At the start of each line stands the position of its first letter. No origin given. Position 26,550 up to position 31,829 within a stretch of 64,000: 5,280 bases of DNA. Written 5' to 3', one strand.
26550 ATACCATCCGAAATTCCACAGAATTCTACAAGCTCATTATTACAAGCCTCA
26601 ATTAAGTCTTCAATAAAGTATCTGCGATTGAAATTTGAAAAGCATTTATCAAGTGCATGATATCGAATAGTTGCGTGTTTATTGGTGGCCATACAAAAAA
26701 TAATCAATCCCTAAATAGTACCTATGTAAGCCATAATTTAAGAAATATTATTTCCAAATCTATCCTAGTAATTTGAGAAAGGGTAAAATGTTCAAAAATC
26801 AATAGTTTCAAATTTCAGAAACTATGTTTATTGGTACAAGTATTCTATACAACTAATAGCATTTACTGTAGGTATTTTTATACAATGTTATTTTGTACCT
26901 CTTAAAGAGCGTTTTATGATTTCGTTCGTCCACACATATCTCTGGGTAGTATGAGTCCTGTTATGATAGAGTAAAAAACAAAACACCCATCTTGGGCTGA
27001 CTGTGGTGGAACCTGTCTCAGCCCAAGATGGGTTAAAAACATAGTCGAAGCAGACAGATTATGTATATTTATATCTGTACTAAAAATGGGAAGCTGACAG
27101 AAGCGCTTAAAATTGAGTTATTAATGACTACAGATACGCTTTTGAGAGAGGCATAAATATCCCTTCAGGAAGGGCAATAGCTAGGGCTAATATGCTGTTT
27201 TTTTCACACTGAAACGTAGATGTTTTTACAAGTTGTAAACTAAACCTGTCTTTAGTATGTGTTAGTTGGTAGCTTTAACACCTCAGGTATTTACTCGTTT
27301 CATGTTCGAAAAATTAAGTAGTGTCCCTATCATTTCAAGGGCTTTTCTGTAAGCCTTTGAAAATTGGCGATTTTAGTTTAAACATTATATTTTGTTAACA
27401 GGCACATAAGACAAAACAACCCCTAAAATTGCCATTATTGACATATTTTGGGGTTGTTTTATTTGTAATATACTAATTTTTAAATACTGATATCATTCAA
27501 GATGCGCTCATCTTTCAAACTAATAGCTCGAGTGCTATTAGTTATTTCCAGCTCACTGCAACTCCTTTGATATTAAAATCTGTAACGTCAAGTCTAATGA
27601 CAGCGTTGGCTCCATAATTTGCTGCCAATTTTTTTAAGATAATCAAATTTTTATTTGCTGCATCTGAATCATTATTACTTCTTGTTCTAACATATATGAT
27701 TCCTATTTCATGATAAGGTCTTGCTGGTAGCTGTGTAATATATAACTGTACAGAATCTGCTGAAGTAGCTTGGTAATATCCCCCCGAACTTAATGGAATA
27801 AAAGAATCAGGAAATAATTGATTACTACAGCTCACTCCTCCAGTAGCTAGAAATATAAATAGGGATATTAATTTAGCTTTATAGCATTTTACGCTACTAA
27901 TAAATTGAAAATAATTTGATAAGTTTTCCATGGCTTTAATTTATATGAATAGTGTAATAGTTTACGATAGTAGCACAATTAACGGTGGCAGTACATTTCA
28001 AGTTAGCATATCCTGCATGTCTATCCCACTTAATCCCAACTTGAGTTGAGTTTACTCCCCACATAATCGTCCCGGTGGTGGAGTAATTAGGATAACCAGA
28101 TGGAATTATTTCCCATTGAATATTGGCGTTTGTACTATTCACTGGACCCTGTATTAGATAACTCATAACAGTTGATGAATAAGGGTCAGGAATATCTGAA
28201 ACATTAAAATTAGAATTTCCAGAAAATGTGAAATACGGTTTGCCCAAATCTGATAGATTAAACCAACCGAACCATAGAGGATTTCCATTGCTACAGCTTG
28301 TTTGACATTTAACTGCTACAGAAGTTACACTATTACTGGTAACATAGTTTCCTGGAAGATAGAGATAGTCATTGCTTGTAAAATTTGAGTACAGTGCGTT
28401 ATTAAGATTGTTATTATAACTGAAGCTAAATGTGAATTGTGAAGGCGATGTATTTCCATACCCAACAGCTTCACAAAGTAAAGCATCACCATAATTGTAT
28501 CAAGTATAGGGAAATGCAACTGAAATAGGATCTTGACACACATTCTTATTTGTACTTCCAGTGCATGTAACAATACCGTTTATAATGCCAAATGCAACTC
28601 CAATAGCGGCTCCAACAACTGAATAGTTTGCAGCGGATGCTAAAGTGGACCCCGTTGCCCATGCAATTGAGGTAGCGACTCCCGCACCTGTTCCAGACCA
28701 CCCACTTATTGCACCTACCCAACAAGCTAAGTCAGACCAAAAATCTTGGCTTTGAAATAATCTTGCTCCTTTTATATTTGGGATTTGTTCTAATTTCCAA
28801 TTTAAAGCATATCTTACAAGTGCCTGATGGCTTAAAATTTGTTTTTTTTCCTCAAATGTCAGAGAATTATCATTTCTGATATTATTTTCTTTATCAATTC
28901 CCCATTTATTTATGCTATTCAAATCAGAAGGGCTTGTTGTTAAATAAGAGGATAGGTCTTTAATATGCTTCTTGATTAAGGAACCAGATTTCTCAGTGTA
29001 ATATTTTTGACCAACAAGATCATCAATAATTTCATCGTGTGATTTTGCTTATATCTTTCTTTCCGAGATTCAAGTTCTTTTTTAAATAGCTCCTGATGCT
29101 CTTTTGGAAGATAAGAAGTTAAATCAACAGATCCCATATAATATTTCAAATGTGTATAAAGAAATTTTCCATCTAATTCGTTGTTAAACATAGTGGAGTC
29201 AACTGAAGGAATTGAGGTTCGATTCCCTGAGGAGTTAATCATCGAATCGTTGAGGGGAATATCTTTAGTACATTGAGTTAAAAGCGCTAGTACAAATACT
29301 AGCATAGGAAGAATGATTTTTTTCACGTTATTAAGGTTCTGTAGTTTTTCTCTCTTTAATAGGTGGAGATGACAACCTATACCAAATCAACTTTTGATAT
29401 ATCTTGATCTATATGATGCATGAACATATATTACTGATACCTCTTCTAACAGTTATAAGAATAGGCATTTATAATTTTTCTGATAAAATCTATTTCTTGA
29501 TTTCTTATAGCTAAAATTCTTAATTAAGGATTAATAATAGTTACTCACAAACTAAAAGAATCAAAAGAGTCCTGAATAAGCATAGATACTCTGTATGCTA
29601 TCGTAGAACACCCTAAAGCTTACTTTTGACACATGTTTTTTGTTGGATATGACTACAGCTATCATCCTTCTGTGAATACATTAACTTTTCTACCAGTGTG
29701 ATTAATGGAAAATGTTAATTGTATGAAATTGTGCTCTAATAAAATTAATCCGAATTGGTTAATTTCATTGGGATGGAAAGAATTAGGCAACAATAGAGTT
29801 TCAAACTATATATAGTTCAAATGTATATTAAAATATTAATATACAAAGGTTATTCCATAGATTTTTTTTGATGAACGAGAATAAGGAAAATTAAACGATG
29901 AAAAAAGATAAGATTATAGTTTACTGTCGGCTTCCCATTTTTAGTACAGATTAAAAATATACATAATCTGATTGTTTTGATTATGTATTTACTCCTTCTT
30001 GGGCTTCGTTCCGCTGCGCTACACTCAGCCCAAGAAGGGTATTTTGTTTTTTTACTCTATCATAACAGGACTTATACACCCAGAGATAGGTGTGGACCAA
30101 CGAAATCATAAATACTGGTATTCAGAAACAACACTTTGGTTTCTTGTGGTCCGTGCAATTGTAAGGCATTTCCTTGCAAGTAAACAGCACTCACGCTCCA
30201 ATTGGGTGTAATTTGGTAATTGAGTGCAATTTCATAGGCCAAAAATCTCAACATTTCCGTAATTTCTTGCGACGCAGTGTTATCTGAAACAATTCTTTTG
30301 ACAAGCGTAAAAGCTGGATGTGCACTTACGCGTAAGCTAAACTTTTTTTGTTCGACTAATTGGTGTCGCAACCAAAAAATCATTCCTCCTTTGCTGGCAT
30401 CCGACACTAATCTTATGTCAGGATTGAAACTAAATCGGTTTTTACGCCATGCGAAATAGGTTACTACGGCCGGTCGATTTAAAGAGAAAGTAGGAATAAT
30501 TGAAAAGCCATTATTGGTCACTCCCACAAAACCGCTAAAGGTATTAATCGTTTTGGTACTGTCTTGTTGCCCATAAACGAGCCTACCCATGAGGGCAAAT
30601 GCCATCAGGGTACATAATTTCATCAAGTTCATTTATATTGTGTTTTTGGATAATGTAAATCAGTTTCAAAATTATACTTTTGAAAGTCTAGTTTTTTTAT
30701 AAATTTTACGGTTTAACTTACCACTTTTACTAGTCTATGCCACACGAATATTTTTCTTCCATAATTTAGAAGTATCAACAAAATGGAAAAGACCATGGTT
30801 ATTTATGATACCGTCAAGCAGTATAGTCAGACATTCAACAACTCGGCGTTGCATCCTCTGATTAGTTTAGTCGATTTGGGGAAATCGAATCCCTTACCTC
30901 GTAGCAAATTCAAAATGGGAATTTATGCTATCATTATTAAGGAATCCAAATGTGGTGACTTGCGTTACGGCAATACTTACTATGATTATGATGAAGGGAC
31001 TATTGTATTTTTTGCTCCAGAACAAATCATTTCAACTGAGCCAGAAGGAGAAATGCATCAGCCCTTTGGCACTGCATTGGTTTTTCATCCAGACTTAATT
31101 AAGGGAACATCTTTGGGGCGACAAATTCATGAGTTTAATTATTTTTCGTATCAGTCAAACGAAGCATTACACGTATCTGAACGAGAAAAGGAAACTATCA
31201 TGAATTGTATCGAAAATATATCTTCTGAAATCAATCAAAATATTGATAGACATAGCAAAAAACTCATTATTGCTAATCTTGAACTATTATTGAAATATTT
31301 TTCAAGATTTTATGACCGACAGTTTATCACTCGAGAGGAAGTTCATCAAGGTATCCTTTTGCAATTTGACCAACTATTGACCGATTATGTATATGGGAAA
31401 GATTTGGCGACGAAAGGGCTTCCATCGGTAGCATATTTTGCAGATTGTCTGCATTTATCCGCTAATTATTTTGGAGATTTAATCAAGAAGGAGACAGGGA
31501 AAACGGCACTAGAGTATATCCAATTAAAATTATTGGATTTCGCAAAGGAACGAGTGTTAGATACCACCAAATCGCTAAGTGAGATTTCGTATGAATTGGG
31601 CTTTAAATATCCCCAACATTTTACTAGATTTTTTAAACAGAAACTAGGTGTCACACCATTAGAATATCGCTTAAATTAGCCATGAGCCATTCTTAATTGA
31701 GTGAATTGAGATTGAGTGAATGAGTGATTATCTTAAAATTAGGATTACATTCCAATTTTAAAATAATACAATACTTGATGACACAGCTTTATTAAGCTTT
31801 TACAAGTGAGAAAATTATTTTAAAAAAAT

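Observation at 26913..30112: Two ~188-bp inverted repeats with a covarying internal hairpin bracket a 2.8-kb gene cassette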

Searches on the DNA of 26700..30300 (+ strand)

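Call 8: search_rna_families(source=window, start=26700, end=30300, threshold=evalue, max_evalue=1)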
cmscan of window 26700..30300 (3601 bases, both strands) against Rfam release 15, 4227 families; matches with E-value up to 1: 3.
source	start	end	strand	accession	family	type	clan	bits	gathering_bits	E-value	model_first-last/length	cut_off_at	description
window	27413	27461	+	RF01413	miR-430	Gene; miRNA;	CL00096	29.6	47.3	0.013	1-70/70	no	miR-430 microRNA precursor family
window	29361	29442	+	RF01422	snoR116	Gene; snRNA; snoRNA; CD-box;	-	21.5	47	0.87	1-86/86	no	small nucleolar RNA snoR116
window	27414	27502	-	RF01494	rliD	Gene; antisense;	-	17.6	50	0.083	1-327/327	no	Listeria sRNA rliD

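Call 16: search_dna_similar(query=window:26880-27130:+, collection=plasmids, mode=distant, max_rows=30)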
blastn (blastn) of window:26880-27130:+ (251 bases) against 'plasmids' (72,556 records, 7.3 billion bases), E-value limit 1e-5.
No match.

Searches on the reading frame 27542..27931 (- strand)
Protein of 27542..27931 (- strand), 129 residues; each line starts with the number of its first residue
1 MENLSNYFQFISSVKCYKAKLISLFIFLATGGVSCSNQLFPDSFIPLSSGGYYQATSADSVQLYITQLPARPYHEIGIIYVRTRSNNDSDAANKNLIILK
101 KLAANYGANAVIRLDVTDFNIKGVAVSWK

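Call 13: search_protein_families(library=pfam, proteins=[window:27542-27931:-], max_evalue=0.01)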
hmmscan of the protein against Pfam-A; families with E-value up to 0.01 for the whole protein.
window:27542-27931:- (129 aa): 0 families

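Call 14: search_protein_families(library=ncbifam, proteins=[window:27542-27931:-], max_evalue=0.01)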
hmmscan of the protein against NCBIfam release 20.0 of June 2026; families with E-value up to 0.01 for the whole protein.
window:27542-27931:- (129 aa): 1 family
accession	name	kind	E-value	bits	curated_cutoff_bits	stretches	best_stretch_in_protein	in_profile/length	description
NF049880.1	FvfA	exception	0.0071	16.8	130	1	44-113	37-108/130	Francisella virulence factor A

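Call 37: find_encoding_contigs(protein=window:27542-27931:-, flank=10000, max_places=10)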
Protein window:27542-27931:- (129 aa): 1 contig read that carries it; 1 place shown.
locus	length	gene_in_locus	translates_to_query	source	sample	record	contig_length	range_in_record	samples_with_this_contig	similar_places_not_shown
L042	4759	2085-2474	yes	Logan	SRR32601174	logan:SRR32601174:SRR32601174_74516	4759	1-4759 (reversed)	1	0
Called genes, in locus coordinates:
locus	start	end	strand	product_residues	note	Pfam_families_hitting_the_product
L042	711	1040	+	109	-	-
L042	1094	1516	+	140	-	-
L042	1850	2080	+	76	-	-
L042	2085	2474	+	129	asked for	-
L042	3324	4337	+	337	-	PF13280:WYL, PF25583:WCX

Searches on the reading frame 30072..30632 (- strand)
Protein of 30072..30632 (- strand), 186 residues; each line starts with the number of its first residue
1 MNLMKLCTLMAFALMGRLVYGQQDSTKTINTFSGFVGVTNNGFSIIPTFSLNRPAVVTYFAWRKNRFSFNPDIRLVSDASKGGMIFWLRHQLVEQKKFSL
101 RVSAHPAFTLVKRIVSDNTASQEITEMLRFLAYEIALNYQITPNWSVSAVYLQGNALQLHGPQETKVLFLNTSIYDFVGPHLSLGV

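Call 13: search_protein_families(library=pfam, proteins=[window:30072-30632:-], max_evalue=0.01)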
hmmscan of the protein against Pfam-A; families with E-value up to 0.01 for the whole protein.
window:30072-30632:- (186 aa): 0 families

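Call 14: search_protein_families(library=ncbifam, proteins=[window:30072-30632:-], max_evalue=0.01)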
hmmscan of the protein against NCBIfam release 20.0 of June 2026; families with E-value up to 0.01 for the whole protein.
window:30072-30632:- (186 aa): 0 families

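Call 17: find_encoding_contigs(protein=window:30072-30632:-, flank=10000, max_places=10)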
Protein window:30072-30632:- (186 aa): 1 contig read that carries it; 1 place shown.
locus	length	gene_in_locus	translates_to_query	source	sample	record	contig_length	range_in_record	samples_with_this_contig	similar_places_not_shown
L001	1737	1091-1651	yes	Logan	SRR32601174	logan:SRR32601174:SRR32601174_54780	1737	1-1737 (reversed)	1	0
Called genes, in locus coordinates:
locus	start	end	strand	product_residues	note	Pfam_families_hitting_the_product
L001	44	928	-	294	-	PF12833:HTH_18, PF00165:HTH_AraC (weak)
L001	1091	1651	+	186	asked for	-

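Call 33: find_homologous_proteins(query=window:30072-30632:-, max_evalue=0.00001)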
Query window:30072-30632:- (186 aa): 431 proteins with E <= 0.00001 among 464 candidates; the best 120 are listed.
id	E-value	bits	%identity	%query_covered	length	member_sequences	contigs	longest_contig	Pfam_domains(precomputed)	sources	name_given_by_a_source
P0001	2.9e-106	371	97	94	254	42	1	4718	-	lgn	-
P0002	2.2e-75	270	71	94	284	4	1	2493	-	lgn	-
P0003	3.6e-73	263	68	94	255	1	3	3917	-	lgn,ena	-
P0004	8.7e-73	262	75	83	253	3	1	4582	-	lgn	-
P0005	6.1e-72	259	68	94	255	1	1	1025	-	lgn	-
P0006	1.4e-71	258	65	95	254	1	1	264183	-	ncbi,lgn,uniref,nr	ncbi:hypothetical protein LV89_01566 [Arcicella aurantiaca]|uniref:DUF2490 domain-containing protein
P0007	1.8e-71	257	64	94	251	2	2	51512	-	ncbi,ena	-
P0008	3.3e-71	257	69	94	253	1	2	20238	-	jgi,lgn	-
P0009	3.7e-71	256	66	94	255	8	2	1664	-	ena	-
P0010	4.8e-71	256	68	94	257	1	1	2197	-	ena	-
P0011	5.7e-71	256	66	94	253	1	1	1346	-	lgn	-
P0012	1.6e-70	254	64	94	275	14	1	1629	-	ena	-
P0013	2.0e-70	254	67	92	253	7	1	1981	-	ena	-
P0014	3.0e-70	253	66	94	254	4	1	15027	-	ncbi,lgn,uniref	ncbi:MAG: hypothetical protein ACOVQ4_01735 [Flectobacillus sp.]|uniref:hypothetical protein n=1 Tax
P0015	5.7e-70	253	67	94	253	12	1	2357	-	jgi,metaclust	metaclust:\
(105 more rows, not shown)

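Call 36: find_encoding_contigs(protein=P0001, flank=10000, max_places=10)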
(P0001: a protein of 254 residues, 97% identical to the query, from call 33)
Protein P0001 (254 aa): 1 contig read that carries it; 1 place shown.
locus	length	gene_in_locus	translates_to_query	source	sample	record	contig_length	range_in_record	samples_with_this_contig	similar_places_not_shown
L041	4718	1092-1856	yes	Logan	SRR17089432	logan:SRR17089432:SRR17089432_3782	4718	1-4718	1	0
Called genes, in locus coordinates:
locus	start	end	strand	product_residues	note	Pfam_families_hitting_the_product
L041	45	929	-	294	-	PF12833:HTH_18, PF00165:HTH_AraC (weak)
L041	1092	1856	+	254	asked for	-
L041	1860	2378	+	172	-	PF00111:Fer2, PF13085:Fer2_3 (weak), PF01799:Fer2_2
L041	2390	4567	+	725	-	PF20256:MoCoBD_2, PF02738:MoCoBD_1, PF20256:MoCoBD_2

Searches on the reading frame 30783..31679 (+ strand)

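Call 13: search_protein_families(library=pfam, proteins=[window:30783-31679:+], max_evalue=0.01)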
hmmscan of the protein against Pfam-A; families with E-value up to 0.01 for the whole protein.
window:30783-31679:+ (298 aa): 3 families
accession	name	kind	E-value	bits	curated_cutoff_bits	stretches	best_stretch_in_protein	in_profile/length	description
PF12833.13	HTH_18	-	4.6e-18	65.7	33.6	1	220-296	2-78/80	Helix-turn-helix domain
PF00165.29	HTH_AraC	-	2.7e-13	50.1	26.6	2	260-296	6-41/42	Bacterial regulatory helix-turn-helix proteins, AraC family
PF02311.25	AraC_binding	-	0.00025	21.2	21.1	1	58-160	34-128/135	AraC-like ligand binding domain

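Call 14: search_protein_families(library=ncbifam, proteins=[window:30783-31679:+], max_evalue=0.01)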
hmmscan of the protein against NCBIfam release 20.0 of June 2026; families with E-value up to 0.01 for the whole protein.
window:30783-31679:+ (298 aa): 23 families
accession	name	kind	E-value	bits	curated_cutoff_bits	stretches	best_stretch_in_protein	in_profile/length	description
TIGR02297.1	HpaA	equivalog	3.2e-12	46.3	274.65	1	133-297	128-286/287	4-hydroxyphenylacetate catabolism regulatory protein HpaA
TIGR04094.1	adjacent_YSIRK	equivalog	3.2e-11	42.8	200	1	219-296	307-383/383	YSIRK-targeted surface antigen transcriptional regulator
NF007860.0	PRK10572.1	equivalog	6.4e-09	35.1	208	1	132-296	129-282/292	arabinose operon transcriptional regulator AraC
NF047455.1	TF_Staph_AryK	equivalog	3.7e-08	32.1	850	1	216-297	176-257/759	transcriptional regulator AryK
NF007243.0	PRK09685.1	equivalog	2.1e-07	30.7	199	1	237-296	238-299/303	transcriptional regulator FeaR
NF047788.1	TransRegPocR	equivalog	2.6e-07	30.2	500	1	220-296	212-288/296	transcriptional regulator PocR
NF010028.0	PRK13503.1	equivalog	1.6e-06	27.7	288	1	219-296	193-270/278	HTH-type transcriptional activator RhaS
NF012144.2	ramA_TF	equivalog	3.8e-06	27.3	180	1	228-296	36-104/108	RamA family antibiotic efflux transcriptional regulator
NF006902.0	PRK09393.1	equivalog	7.7e-06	25.3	425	1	215-296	238-319/327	transcriptional regulator FtrA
NF007693.0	PRK10371.1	equivalog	1.3e-05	24.5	253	1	216-296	217-297/309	transcriptional regulator MelR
NF007584.0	PRK10219.1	equivalog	3.3e-05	24.2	174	1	226-296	34-104/107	superoxide response transcriptional regulator SoxS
NF049932.1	TranspRegBtr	equivalog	6.2e-05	21.7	900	1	220-295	187-262/531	bacillibactin transport transcriptional regulator Btr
NF050186.1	TransRegGliRPseudo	equivalog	0.00014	21.4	570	1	207-297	246-335/338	AraC family transcriptional regulator GliR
NF049968.1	QhpR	equivalog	0.00014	21.1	250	1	253-296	241-284/284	AraC-like transcriptional regulator QhpR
NF007633.0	PRK10296.1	equivalog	0.00016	21.2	264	1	228-296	204-272/280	transcriptional regulator ChbR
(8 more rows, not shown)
